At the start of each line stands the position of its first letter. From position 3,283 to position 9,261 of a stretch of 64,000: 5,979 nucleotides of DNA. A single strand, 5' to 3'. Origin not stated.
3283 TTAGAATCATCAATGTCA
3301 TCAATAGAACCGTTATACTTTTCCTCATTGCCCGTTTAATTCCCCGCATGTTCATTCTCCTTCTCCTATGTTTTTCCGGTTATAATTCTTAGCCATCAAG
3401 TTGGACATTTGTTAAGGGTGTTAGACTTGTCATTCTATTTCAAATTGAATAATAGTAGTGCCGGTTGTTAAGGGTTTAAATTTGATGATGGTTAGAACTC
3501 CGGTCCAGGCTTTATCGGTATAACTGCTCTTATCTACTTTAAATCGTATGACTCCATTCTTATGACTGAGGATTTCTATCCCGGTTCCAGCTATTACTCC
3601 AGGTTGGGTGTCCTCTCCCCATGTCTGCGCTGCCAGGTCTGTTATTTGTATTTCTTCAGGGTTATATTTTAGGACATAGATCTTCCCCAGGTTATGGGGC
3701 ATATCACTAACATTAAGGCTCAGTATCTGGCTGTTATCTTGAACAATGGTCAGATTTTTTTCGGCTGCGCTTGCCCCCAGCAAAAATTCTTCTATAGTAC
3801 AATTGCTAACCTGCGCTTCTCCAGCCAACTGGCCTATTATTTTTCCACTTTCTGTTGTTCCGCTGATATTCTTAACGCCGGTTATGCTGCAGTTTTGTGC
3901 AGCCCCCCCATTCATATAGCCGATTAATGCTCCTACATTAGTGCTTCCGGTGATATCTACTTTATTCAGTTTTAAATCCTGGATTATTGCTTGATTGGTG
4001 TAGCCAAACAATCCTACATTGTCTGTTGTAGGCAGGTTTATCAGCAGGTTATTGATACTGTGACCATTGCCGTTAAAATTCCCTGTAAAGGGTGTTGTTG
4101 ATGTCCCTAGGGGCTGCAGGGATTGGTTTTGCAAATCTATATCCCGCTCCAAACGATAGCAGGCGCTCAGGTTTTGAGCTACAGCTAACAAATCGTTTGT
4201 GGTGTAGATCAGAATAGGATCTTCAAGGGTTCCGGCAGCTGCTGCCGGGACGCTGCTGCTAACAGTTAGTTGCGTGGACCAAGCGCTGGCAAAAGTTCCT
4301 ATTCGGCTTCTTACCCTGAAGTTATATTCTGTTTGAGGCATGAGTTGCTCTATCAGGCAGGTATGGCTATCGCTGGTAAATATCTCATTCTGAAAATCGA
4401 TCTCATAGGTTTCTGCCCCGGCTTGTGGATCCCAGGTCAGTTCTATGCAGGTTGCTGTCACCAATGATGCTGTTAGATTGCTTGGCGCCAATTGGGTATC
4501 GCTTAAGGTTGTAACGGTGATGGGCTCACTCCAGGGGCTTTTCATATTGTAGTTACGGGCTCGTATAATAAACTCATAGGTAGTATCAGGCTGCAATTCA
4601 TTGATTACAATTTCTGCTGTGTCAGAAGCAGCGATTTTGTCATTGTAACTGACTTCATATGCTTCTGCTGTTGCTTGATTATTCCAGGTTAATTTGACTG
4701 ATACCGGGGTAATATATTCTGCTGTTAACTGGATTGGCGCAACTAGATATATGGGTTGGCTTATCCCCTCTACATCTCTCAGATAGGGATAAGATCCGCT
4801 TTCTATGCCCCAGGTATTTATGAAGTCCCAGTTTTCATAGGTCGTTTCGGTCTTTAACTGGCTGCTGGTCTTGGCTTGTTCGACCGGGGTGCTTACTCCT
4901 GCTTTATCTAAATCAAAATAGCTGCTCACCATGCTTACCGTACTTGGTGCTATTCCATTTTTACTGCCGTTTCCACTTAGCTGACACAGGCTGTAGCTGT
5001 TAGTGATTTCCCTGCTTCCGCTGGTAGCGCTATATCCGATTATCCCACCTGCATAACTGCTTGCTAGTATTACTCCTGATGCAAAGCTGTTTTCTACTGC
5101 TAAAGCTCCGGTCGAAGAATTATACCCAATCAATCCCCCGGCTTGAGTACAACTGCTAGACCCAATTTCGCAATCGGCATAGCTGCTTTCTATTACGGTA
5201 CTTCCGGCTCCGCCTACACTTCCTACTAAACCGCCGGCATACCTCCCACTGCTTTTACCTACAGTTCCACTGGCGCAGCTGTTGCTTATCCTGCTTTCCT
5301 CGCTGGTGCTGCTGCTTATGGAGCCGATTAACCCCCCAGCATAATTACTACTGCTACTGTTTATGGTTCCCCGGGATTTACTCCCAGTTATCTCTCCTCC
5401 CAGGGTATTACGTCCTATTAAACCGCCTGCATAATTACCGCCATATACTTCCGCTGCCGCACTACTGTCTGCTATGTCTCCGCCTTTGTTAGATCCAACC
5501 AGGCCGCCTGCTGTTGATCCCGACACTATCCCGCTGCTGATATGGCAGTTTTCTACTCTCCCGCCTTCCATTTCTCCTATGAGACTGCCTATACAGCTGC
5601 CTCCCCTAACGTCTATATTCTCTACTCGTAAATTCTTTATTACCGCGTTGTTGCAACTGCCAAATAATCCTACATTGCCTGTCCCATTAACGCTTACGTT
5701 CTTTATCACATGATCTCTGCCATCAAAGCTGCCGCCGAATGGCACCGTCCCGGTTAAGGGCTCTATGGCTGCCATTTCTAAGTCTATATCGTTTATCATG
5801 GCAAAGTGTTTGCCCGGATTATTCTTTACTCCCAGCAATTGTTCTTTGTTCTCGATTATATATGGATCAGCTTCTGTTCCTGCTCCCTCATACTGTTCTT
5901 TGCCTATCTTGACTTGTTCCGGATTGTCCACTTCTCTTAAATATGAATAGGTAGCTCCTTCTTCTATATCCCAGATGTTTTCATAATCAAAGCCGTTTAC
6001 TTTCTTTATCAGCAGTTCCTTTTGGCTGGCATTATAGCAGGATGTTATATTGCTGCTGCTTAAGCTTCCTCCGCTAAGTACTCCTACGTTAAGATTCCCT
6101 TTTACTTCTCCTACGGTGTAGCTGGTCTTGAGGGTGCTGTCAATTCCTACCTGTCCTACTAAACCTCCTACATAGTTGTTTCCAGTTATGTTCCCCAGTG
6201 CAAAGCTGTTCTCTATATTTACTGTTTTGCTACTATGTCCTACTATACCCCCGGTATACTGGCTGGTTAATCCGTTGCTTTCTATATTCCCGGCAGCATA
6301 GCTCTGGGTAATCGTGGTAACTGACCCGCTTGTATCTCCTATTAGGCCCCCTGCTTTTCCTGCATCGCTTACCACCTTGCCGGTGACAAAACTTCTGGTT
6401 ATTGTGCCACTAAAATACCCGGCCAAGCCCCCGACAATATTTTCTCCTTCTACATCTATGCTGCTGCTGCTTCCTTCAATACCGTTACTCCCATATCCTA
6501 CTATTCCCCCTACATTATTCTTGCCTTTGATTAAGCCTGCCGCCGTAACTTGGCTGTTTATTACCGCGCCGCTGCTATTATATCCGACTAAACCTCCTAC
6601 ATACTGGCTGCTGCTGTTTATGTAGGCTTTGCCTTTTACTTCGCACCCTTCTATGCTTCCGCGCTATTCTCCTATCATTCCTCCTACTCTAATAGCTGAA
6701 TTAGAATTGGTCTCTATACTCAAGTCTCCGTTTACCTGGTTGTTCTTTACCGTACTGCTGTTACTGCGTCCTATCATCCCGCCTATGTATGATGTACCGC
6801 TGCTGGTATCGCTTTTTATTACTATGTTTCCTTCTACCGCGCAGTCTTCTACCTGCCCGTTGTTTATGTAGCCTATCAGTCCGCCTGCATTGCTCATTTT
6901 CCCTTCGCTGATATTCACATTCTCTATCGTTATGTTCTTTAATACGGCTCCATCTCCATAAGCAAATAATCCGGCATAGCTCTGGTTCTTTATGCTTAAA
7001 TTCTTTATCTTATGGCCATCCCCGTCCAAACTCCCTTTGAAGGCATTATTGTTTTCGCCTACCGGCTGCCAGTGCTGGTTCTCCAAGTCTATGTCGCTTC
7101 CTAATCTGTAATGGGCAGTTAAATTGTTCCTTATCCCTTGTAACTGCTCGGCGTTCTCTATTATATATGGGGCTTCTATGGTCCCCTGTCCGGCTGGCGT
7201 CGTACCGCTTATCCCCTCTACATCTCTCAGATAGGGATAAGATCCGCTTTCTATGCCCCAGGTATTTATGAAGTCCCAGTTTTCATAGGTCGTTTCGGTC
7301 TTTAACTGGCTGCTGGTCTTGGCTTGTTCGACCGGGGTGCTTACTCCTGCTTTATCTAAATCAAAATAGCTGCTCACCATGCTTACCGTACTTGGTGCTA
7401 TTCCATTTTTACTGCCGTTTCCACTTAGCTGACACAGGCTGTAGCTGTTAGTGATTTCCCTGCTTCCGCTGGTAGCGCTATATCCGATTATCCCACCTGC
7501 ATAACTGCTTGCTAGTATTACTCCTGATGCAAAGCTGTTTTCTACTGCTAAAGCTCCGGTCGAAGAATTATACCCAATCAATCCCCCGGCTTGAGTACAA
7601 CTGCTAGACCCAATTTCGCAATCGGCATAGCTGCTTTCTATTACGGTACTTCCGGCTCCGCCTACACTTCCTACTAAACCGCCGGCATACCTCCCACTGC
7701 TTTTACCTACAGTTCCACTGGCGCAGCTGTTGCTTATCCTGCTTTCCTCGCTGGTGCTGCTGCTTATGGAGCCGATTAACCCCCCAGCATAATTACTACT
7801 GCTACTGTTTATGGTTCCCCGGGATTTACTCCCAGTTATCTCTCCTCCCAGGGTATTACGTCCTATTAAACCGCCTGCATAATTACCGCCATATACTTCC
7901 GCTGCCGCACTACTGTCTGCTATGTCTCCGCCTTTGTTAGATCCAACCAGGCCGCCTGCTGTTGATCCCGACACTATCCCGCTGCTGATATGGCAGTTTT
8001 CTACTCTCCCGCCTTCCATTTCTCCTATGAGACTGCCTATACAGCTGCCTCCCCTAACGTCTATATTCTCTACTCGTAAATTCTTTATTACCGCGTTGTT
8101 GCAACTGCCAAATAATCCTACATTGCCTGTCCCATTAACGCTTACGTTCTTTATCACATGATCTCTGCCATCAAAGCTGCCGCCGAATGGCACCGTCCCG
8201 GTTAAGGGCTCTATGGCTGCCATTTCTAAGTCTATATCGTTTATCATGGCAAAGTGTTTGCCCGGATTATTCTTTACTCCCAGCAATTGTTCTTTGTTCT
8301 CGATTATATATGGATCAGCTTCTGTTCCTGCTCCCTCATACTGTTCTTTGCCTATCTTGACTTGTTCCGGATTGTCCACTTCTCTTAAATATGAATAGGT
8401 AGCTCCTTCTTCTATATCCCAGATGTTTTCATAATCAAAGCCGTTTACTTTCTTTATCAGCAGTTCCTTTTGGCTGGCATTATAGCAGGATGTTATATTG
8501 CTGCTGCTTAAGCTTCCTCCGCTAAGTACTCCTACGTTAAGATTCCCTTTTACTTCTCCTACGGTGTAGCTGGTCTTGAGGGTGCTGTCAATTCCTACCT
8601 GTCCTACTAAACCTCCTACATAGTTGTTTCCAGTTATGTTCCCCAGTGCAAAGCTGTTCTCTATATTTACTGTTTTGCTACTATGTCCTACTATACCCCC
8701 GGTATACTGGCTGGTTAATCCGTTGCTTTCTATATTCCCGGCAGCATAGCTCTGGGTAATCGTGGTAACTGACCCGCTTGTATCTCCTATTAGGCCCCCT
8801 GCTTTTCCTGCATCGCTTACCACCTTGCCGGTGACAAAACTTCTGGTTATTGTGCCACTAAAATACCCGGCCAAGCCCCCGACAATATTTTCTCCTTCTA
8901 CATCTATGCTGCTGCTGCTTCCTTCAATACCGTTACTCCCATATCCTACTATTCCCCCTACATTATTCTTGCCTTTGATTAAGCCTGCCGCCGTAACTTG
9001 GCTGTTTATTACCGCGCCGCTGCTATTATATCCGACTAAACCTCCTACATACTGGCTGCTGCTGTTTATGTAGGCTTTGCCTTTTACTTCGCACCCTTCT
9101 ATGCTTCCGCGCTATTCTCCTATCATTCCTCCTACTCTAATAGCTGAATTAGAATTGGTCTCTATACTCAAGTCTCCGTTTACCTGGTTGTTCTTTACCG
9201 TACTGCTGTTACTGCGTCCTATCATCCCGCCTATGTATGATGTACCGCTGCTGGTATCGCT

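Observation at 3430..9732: One 2,100-codon surface-protein frame broken only by two identical in-frame amber codons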

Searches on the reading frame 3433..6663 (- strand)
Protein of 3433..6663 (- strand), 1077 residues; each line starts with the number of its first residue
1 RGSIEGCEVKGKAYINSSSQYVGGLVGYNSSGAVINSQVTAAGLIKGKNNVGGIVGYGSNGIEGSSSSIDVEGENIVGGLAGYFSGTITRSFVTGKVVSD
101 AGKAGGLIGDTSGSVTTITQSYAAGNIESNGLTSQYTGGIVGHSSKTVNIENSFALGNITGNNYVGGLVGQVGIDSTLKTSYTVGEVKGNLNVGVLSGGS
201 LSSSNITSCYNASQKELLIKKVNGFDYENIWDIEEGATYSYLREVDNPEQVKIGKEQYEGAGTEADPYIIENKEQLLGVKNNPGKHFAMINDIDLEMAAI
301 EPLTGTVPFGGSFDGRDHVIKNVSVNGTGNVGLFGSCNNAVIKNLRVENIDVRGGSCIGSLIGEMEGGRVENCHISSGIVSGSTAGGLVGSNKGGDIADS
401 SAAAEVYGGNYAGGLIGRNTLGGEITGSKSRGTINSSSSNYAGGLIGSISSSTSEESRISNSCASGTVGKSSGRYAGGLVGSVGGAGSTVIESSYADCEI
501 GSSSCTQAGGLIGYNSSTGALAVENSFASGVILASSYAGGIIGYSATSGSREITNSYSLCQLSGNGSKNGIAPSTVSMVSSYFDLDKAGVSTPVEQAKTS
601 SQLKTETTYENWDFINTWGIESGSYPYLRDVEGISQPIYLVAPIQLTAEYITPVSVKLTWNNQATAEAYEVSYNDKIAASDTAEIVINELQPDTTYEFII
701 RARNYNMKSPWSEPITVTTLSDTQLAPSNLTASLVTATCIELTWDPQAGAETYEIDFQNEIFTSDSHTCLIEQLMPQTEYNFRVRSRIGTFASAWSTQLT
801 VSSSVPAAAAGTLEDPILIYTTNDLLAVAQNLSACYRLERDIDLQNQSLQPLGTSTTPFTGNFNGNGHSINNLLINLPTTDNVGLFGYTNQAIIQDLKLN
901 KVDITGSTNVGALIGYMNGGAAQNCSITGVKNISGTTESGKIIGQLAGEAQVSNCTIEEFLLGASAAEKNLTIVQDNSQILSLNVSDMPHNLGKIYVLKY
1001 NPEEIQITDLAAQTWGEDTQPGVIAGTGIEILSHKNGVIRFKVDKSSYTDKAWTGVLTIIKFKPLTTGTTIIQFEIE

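Call 8: search_protein_families(library=pfam, proteins=[window:3433-6663:-], max_evalue=0.01)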
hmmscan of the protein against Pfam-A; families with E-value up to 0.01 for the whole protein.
window:3433-6663:- (1077 aa): 6 families
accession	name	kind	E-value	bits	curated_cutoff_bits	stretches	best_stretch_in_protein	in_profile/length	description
PF00041.27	fn3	-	4.4e-21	75.3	25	2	726-801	2-83/84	Fibronectin type III domain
PF07581.17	Glug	-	2.8e-20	71.7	20.5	2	408-435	1-28/28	The GLUG motif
PF16656.11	Pur_ac_phosph_N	-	1.2e-10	42.3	30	2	660-719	41-93/93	Purple acid Phosphatase, N-terminal domain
PF05342.19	Peptidase_M26_N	-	4.5e-10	39.6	27.7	1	824-929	145-250/250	M26 IgA1-specific Metallo-endopeptidase N-terminal region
PF25059.1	FN3_DSCAM-DSCAML_C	-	0.0041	17.9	39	0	679-705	41-67/89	DSCAM/DSCAML C-terminal Fn3-like domain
PF25300.1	Fn3_Dep-1_3rd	-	0.0061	16.8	26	0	728-768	1-43/85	Dep-1 third Fn3-like domain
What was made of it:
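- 4261..4746 (-): Two fibronectin type III domains (approximate limits). call 8
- On M26 IgA1-specific metalloprotease: No peptidase M26 C-terminal or catalytic family was hit (call 8).
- Closest known: GLUG-motif / Peptidase_M26_N beta-helix proteins. Same: Pfam Peptidase_M26_N and Glug score above their gathering cut-offs (call 8).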

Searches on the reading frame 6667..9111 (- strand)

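Call 8: search_protein_families(library=pfam, proteins=[window:6667-9111:-], max_evalue=0.01)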
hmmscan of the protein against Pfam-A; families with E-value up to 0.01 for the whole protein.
window:6667-9111:- (815 aa): 2 families
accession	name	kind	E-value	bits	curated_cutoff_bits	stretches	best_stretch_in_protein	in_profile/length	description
PF07581.17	Glug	-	3.9e-25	86.9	20.5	3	408-435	1-28/28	The GLUG motif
PF05342.19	Peptidase_M26_N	-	2.1e-12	47.3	27.7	1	656-761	146-250/250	M26 IgA1-specific Metallo-endopeptidase N-terminal region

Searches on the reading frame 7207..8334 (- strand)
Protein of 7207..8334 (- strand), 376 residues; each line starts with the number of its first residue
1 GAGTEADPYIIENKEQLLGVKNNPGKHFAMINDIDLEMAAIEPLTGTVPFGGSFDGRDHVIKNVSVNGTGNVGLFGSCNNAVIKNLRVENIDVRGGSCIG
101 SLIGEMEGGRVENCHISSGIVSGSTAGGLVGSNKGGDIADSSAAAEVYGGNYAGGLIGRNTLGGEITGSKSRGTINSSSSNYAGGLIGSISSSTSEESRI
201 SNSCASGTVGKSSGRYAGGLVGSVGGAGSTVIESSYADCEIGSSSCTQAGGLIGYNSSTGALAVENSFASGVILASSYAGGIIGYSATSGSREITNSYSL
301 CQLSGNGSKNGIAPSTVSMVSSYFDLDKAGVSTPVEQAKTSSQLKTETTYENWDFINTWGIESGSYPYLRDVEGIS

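Call 64: predict_structure(alignment_id=A3)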
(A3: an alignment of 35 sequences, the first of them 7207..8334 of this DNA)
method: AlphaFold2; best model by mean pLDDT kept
length: 376 residues; sequences in the alignment: 35
mean_pLDDT: 95.2   pTM: 0.93
mean pLDDT of the five models: 95.2, 94.8, 94.4, 94.1, 93.8
residues with pLDDT >= 90: 345; 70-90: 23; 50-70: 5; < 50: 3
segments of 3 or more residues with pLDDT < 50: 374-376
pLDDT, mean of each block of 10 residues (from residue 1): 97 97 98 96 90 99 97 98 99 97 98 98 98 98 97 98 96 90 96 95 96 86 96 98 92 97 98 96 91 97 95 95 97 88 98 96 96 56
secondary structure, 60 per line:
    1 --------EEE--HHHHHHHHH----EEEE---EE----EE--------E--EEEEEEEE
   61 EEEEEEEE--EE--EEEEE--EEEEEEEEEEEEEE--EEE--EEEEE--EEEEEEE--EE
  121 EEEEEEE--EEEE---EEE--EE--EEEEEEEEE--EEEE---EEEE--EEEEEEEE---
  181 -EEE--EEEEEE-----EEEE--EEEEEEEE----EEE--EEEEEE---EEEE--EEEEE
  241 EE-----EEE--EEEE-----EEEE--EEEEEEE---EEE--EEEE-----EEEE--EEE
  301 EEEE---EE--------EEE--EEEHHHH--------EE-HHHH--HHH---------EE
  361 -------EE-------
elements in order: E9-11 H14-22 E27-30 E53-68 E75-79 E82-95 E98-100 E103-107 E110-116 E119-127 E130-133 E137-139 E146-154 E157-160 E164-167 E170-177 E182-184 E187-192 E198-201 E204-211 E216-218 E221-226 E230-233 E236-242 E248-250 E253-256 E262-265 E268-274 E278-280 E283-286 E292-295 E298-304 E318-320 E323-325 H326-329 H341-344
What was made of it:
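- On GLUG / Peptidase_M26_N beta-helix protein family: The module B model has pLDDT 95.2 and pTM 0.93 (call 64).
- This is an inference from the model of the intact module (call 64).
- Tried and rejected: I modelled the intact paralogous module B instead (call 64).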

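Call 66: fold_search(model_id=the predicted structure, library=pdb)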
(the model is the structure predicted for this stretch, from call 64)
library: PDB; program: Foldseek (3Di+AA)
matches with E <= 10: 218; with E <= 0.001: 5
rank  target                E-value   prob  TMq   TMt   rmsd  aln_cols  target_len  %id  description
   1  3n6z                  3.3e-08  1.00  0.42  0.45   9.0       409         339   22  Crystal structure of a putative immunoglobulin A1 protease (BACOVA_03286) from Bacteroides ovatus at 1.30 A resolution (released 2010-07-21)
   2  6xja_P                6.0e-05  1.00  0.42  0.15   8.6       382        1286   16  Streptococcus Pneumoniae IgA1 Protease with IgA1 substrate (released 2021-01-20)
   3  6xjb                  2.0e-04  1.00  0.50  0.17  15.8       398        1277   15  IgA1 Protease (released 2020-12-09)
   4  7uvk                  6.2e-04  1.00  0.38  0.14  18.0       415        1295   15  G. haemolysans IgA1 protease (released 2022-11-23)
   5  7uvl_P                7.1e-04  1.00  0.41  0.14  13.6       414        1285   14  IgA1 Protease with IgA1 substrate (released 2022-11-23)
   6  3zsc_A                1.8e-02  0.75  0.28  0.31  10.4       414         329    9  Catalytic function and substrate recognition of the pectate lyase from Thermotoga maritima (released 2012-07-11)
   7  7bbv_A                2.8e-02  0.82  0.27  0.32  11.7       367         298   10  Pectate lyase B from Verticillium dahliae (released 2022-07-13)
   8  7xzb_A                3.8e-02  0.54  0.27  0.24  12.7       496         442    9  Mutant (Y242A) of the N-terminal domain of fucoidan lyase FdlA (released 2022-09-28)
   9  1dbg_A                4.0e-02  0.60  0.30  0.26  11.2       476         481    9  CRYSTAL STRUCTURE OF CHONDROITINASE B (released 2000-01-12)
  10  7jgj_A                5.4e-02  1.00  0.46  0.15   6.6       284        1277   19  IgA1 Protease in complex with neutralizing mAb (released 2020-12-09)
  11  5ny0                  6.5e-02  0.80  0.34  0.37  10.2       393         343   10  L. reuters 100-23 SRRP (released 2018-03-21)
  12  7xzd_B                6.5e-02  0.66  0.32  0.28   9.3       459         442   10  Mutant (F179A) of the N-terminal domain of fucoidan lyase FdlA (released 2022-09-28)
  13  7xzd_A                6.8e-02  0.38  0.24  0.22  12.4       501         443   11  Mutant (F179A) of the N-terminal domain of fucoidan lyase FdlA (released 2022-09-28)
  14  7xzc_B                7.9e-02  0.44  0.29  0.26  12.5       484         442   10  Mutant (R240A) of the N-terminal domain of fucoidan lyase FdlA (released 2022-09-28)
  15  7xzf_A                7.9e-02  0.41  0.28  0.25  11.4       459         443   11  Wild type of the N-terminal domain of fucoidan lyase FdlA (released 2022-09-28)
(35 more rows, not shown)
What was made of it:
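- On GLUG / Peptidase_M26_N beta-helix protein family: Foldseek top hits are 3N6Z (E = 3e-8) and 6XJA/6XJB (call 66).
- Closest known: GLUG-motif / Peptidase_M26_N beta-helix proteins. Same: The intact module models as a capped beta-solenoid whose best solved-structure matches are 3N6Z, 6XJA, 6XJB and 7UVK (calls 64, 66).
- It matches IgA1-protease beta-helix domains 3N6Z and 6XJA at E = 3e-8 and 6e-5 (calls 64, 66).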
